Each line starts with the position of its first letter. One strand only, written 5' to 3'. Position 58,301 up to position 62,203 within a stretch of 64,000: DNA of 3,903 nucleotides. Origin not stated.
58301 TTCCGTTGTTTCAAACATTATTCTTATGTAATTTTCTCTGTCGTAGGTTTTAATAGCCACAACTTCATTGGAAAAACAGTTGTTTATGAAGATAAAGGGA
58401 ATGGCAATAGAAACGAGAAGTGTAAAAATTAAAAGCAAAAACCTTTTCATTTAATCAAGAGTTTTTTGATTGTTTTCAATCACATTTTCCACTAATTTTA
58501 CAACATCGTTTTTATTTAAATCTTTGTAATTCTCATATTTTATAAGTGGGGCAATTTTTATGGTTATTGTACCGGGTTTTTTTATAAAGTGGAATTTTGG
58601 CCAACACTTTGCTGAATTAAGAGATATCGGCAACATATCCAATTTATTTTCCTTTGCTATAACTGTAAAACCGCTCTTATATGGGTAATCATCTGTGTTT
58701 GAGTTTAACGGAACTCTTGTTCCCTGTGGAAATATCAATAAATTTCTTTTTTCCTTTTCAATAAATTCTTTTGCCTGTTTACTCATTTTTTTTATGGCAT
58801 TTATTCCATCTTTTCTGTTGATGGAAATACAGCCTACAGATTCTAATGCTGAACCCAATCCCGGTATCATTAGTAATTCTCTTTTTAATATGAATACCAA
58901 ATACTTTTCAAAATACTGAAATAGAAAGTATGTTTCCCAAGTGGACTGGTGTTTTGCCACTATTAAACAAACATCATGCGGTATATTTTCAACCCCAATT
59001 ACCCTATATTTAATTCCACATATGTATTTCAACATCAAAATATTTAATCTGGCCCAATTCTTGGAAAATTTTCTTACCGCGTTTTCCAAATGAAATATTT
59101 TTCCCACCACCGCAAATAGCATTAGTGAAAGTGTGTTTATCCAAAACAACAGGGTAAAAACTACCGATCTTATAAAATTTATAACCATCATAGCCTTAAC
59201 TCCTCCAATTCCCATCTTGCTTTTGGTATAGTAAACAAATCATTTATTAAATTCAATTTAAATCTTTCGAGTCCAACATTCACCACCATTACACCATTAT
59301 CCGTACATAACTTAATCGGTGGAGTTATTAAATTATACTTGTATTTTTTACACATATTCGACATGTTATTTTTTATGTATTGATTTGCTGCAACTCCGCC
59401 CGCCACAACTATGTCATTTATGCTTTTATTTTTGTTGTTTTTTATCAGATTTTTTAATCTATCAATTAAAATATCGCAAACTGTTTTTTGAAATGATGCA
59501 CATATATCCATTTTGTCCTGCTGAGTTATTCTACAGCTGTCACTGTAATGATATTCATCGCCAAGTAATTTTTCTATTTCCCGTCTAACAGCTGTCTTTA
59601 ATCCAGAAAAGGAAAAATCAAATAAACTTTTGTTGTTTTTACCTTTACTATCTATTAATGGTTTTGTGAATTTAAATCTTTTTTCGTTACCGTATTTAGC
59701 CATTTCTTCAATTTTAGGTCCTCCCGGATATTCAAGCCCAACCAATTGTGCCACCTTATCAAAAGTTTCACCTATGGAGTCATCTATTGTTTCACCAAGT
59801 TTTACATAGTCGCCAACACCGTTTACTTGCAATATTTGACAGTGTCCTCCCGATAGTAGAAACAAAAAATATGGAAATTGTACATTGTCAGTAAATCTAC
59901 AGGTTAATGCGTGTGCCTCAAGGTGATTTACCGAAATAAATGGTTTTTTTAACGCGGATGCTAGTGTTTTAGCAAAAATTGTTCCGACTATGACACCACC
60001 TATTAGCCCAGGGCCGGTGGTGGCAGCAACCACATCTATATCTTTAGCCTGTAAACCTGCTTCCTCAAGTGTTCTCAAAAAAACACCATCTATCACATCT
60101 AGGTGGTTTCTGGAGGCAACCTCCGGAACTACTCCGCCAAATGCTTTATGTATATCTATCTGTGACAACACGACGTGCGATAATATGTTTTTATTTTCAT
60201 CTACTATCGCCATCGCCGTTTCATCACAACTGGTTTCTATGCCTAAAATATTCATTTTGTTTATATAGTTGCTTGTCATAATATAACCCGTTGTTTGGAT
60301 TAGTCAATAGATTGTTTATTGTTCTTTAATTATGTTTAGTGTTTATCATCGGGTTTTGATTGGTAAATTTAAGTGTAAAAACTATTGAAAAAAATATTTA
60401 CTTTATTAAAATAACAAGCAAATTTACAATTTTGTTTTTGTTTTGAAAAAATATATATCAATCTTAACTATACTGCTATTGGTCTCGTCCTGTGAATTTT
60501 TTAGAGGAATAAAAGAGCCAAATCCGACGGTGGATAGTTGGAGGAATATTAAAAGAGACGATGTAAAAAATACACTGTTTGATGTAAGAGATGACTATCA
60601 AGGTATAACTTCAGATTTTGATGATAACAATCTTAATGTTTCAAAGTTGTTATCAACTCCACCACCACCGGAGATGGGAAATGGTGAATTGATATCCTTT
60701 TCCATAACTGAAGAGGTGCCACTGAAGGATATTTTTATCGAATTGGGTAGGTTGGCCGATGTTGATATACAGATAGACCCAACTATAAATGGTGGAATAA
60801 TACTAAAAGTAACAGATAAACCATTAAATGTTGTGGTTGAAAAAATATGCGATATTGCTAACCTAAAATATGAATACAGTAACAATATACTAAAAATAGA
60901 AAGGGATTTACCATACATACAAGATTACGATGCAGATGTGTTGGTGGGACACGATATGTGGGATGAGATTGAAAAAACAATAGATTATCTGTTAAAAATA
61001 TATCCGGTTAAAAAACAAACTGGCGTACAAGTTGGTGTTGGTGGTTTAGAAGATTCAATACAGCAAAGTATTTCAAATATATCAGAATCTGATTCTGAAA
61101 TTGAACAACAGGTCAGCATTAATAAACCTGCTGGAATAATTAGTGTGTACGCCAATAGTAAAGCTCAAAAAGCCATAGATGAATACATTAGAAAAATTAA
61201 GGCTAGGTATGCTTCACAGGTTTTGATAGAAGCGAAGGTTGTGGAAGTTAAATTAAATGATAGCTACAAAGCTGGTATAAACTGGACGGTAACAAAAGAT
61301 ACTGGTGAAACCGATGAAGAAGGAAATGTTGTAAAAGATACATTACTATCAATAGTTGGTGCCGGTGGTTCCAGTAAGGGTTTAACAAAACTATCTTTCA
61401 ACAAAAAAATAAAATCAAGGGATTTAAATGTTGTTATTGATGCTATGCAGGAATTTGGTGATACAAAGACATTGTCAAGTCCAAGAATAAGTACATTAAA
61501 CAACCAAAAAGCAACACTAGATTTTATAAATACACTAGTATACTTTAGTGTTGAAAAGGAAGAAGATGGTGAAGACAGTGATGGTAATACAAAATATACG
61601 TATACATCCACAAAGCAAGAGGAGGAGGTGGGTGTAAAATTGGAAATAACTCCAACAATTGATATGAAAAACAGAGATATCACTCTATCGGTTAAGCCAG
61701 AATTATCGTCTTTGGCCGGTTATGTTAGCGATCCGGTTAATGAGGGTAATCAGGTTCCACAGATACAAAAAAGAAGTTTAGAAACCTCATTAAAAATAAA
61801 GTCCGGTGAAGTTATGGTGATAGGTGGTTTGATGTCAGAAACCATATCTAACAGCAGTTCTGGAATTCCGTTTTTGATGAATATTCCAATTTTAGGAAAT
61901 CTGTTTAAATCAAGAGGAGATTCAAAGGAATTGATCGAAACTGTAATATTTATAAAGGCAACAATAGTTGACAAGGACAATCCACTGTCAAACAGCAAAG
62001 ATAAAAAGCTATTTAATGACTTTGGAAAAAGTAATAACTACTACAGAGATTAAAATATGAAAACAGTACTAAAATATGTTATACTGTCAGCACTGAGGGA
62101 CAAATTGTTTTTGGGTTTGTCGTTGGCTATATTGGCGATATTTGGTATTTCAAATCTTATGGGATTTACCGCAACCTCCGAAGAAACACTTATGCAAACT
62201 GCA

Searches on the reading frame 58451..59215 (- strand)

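Call 27: search_protein_families(library=pfam, proteins=[window:58451-59215:-], max_evalue=0.001)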
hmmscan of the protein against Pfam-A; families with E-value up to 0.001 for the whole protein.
window:58451-59215:- (254 aa): 1 family
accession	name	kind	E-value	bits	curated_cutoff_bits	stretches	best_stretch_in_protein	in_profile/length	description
PF01553.26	Acyltransferase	-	1.6e-16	60.7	23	1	71-199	3-131/132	Acyltransferase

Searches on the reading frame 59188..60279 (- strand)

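Call 27: search_protein_families(library=pfam, proteins=[window:59188-60279:-], max_evalue=0.001)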
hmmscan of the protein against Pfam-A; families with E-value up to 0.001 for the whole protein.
window:59188-60279:- (363 aa): 4 families
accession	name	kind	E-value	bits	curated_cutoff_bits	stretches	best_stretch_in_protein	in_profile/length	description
PF00814.31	TsaD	-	1.9e-92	310.2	24.8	1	31-332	1-262/264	tRNA N6-adenosine threonylcarbamoyltransferase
PF22521.2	HypF_C_2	-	4e-08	33.8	27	1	252-330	162-237/241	Carbamoyltransferase, Kae1-like Domain, second subdomain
PF02543.21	Carbam_trans_N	-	8e-07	29.2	24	1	167-307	185-321/346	Carbamoyltransferase N-terminus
PF01869.26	BcrAD_BadFG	-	0.00012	22.1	31.5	0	40-125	29-100/271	BadF/BadG/BcrA/BcrD ATPase family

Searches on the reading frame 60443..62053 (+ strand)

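Call 27: search_protein_families(library=pfam, proteins=[window:60443-62053:+], max_evalue=0.001)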
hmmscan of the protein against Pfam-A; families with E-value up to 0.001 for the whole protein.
window:60443-62053:+ (536 aa): 1 family
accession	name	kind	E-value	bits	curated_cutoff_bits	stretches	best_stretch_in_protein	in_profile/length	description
PF00263.26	Secretin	-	3.4e-42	144.4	27.5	1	334-510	1-169/169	Bacterial type II and III secretion system protein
